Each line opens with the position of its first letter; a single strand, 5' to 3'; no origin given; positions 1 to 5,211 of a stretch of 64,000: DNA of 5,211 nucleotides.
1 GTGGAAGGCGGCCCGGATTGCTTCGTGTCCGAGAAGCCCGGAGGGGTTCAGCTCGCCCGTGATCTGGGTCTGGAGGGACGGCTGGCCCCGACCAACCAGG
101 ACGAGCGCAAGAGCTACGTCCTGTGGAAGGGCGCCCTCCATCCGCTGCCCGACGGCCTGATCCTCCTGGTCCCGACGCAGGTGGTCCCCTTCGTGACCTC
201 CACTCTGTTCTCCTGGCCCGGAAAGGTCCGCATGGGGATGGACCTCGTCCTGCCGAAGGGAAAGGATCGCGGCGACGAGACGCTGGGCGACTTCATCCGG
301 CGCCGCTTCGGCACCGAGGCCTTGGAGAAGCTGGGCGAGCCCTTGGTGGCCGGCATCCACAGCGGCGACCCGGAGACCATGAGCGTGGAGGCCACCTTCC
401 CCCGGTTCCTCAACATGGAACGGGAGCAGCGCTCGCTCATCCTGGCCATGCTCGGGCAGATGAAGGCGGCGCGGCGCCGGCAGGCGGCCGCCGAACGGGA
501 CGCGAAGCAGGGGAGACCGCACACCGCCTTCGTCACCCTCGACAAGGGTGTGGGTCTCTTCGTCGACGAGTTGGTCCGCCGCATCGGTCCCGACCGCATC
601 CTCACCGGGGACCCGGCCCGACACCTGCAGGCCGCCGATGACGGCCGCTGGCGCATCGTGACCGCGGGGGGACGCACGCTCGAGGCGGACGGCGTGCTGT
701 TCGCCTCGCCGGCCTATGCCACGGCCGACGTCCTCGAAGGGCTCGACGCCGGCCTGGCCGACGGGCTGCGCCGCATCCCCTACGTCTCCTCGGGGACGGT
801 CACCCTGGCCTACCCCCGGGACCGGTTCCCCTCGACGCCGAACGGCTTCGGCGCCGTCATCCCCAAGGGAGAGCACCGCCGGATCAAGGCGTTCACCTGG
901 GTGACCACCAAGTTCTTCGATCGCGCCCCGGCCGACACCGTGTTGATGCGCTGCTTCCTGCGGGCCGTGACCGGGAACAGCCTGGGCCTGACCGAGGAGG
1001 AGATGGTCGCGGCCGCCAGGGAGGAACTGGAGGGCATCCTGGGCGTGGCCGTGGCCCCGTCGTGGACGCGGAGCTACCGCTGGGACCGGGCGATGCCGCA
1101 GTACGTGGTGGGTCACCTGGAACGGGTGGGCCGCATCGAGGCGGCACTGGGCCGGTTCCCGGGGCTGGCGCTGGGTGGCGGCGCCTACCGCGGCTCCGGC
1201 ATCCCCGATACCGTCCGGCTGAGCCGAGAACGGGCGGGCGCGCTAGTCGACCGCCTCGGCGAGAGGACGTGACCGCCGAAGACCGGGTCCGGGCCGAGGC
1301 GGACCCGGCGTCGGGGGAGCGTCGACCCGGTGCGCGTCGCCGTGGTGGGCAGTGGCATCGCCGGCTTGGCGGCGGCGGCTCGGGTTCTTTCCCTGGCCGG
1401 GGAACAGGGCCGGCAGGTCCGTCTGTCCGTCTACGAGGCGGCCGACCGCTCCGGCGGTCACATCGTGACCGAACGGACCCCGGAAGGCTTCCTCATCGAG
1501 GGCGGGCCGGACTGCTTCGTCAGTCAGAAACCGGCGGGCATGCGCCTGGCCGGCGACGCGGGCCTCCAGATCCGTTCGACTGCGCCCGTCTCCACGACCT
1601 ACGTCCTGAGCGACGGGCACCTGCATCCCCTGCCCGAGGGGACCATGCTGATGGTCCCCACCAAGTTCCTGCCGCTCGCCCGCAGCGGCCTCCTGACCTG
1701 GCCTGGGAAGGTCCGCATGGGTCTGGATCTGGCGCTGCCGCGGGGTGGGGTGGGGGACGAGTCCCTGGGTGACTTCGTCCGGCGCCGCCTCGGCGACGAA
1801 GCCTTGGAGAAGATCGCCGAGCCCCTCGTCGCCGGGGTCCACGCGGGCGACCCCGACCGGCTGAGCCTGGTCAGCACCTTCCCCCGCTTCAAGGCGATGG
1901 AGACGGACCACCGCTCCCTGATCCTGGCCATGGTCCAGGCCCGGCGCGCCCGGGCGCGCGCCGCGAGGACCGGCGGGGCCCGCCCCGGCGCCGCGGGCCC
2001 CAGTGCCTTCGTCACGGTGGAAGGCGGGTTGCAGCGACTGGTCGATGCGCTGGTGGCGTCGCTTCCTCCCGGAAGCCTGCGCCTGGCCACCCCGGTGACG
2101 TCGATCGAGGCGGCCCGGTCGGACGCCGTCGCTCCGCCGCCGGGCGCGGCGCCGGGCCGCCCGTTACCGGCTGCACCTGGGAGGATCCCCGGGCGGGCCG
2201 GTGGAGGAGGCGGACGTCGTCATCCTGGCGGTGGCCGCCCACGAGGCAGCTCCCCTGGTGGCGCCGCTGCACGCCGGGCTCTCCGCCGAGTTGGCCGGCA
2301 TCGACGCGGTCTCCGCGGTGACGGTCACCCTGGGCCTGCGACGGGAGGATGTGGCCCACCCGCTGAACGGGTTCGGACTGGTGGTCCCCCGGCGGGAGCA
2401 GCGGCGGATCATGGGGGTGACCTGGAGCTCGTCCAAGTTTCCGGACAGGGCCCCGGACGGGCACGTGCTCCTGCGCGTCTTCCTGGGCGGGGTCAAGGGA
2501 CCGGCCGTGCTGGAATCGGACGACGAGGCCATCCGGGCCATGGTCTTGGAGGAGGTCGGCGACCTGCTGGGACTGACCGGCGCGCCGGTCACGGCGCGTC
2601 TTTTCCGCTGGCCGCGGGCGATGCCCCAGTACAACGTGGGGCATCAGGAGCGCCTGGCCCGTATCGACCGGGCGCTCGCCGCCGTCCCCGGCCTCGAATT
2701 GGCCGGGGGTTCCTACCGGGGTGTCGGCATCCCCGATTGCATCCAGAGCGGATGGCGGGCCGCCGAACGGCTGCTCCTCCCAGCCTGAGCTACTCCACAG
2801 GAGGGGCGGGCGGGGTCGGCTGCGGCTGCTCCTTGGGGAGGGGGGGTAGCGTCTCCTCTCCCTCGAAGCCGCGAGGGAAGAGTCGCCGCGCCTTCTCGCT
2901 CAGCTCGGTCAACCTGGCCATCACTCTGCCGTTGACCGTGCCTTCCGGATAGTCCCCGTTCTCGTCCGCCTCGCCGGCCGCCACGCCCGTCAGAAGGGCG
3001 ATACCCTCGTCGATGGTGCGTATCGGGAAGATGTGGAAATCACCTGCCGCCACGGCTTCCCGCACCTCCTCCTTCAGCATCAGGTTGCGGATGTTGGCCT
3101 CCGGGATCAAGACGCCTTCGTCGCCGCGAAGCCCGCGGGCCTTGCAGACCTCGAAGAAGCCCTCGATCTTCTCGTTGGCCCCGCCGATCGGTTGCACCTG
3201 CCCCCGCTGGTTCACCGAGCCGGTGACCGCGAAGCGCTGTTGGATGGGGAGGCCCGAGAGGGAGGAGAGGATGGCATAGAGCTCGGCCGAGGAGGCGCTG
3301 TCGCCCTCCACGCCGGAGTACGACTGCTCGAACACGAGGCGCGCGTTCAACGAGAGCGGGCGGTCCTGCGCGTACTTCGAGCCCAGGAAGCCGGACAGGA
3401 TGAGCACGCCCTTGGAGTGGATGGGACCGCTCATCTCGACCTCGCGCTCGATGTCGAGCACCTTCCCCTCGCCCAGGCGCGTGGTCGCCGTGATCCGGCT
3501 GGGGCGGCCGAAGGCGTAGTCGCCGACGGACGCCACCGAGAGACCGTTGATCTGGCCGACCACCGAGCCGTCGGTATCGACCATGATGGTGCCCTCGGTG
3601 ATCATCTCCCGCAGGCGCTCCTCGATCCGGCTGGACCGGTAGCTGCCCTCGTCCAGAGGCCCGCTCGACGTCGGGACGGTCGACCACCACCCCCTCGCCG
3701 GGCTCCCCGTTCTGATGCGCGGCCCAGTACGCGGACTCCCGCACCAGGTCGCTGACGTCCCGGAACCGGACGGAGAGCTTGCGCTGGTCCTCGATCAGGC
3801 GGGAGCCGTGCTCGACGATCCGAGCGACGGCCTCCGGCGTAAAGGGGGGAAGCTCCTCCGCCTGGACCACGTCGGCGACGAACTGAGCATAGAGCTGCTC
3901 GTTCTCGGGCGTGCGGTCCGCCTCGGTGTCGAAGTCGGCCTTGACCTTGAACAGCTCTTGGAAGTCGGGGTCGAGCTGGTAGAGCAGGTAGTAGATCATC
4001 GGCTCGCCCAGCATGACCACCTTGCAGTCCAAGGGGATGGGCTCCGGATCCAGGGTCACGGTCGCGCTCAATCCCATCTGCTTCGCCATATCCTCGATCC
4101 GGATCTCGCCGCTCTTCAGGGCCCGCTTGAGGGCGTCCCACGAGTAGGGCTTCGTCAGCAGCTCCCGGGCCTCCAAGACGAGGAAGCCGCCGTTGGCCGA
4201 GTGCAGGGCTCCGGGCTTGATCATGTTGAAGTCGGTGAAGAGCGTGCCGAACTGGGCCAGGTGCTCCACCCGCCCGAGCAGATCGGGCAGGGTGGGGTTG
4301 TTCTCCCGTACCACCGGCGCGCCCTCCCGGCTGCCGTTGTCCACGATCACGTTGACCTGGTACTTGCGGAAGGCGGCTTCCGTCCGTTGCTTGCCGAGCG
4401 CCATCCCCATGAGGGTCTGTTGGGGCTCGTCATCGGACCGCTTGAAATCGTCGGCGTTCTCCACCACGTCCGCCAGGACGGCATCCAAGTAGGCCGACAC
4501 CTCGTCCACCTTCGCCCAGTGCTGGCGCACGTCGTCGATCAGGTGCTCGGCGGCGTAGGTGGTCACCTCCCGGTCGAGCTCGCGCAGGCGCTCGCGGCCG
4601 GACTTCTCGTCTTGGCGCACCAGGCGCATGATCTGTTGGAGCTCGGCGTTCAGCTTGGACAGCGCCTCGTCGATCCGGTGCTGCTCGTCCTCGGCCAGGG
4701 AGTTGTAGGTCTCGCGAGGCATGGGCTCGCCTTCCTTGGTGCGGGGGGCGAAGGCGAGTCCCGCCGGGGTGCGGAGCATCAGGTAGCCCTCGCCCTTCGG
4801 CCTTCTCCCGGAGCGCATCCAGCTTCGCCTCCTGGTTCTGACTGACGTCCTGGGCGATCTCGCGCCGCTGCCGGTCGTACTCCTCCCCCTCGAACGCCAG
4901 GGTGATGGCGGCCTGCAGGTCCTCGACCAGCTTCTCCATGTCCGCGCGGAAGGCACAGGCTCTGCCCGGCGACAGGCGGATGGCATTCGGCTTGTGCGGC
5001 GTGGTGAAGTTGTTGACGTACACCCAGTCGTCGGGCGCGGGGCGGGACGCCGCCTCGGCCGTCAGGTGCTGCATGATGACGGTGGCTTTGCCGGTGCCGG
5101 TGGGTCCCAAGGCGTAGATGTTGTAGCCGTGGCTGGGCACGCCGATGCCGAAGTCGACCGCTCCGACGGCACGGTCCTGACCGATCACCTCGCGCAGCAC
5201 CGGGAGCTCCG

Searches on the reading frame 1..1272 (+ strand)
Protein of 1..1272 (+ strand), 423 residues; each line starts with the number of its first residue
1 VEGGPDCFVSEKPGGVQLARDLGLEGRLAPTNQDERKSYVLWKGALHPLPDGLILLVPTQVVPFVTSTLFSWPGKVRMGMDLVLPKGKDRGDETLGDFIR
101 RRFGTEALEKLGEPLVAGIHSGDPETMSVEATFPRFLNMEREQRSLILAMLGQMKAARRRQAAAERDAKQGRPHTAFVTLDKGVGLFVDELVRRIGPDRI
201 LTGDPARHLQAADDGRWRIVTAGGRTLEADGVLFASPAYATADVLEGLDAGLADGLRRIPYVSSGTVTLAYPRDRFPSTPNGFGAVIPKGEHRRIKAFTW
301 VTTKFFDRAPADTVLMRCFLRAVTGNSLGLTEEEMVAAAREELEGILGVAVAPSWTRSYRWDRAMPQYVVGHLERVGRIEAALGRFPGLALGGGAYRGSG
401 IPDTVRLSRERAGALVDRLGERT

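Call 68: search_protein_families(library=pfam, proteins=[window:1-1272:+], max_evalue=0.00001)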
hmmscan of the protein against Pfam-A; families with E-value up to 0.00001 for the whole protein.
window:1-1272:+ (423 aa): 1 family
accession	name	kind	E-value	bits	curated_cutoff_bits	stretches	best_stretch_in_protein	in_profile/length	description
PF01593.30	Amino_oxidase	-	2.2e-26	93.6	19.8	1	4-406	43-433/443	Flavin containing amine oxidoreductase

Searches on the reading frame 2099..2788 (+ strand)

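Call 68: search_protein_families(library=pfam, proteins=[window:2099-2788:+], max_evalue=0.00001)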
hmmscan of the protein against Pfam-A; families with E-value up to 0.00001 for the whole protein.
window:2099-2788:+ (229 aa): 1 family
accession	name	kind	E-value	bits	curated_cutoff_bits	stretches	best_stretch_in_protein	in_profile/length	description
PF01593.30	Amino_oxidase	-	8.8e-21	75.1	19.8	1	32-226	241-443/443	Flavin containing amine oxidoreductase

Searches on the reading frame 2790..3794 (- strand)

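Call 68: search_protein_families(library=pfam, proteins=[window:2790-3794:-], max_evalue=0.00001)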
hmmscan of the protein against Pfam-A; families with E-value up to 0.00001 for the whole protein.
window:2790-3794:- (334 aa): 1 family
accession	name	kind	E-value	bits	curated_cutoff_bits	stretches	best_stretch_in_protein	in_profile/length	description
PF05362.19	Lon_C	-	2.6e-08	34.1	21.1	1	163-263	108-197/205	Lon protease (S16) C-terminal proteolytic domain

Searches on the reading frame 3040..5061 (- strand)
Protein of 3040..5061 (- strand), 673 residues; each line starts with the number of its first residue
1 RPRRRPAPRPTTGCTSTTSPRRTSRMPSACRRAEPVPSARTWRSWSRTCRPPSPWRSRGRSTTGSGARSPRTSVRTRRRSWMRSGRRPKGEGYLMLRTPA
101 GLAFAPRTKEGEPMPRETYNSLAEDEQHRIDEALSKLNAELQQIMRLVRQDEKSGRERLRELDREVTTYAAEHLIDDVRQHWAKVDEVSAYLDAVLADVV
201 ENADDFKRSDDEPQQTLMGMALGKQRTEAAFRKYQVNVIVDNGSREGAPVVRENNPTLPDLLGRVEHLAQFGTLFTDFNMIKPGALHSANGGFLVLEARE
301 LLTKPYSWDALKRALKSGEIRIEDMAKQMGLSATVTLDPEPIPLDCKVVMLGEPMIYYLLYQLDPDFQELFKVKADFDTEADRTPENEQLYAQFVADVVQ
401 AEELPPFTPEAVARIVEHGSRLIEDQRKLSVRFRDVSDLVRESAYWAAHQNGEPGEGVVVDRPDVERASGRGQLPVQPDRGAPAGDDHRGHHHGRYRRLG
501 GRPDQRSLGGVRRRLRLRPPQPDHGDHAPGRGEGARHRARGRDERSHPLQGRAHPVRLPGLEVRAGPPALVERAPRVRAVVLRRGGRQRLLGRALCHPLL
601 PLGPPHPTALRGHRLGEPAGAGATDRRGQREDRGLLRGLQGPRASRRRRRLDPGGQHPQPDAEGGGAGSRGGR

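Call 68: search_protein_families(library=pfam, proteins=[window:3040-5061:-], max_evalue=0.00001)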
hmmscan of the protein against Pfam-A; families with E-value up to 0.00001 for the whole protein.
window:3040-5061:- (673 aa): 2 families
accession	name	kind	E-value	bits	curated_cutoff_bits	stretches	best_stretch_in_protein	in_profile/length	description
PF13654.12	AAA_32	-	4.6e-56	188.9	21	1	246-378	1-133/133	LonB-like, AAA domain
PF20436.4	LonB_AAA-LID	-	5.7e-19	68.4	22.4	1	406-468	1-58/65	Archaeal LonB, AAA+ ATPase LID domain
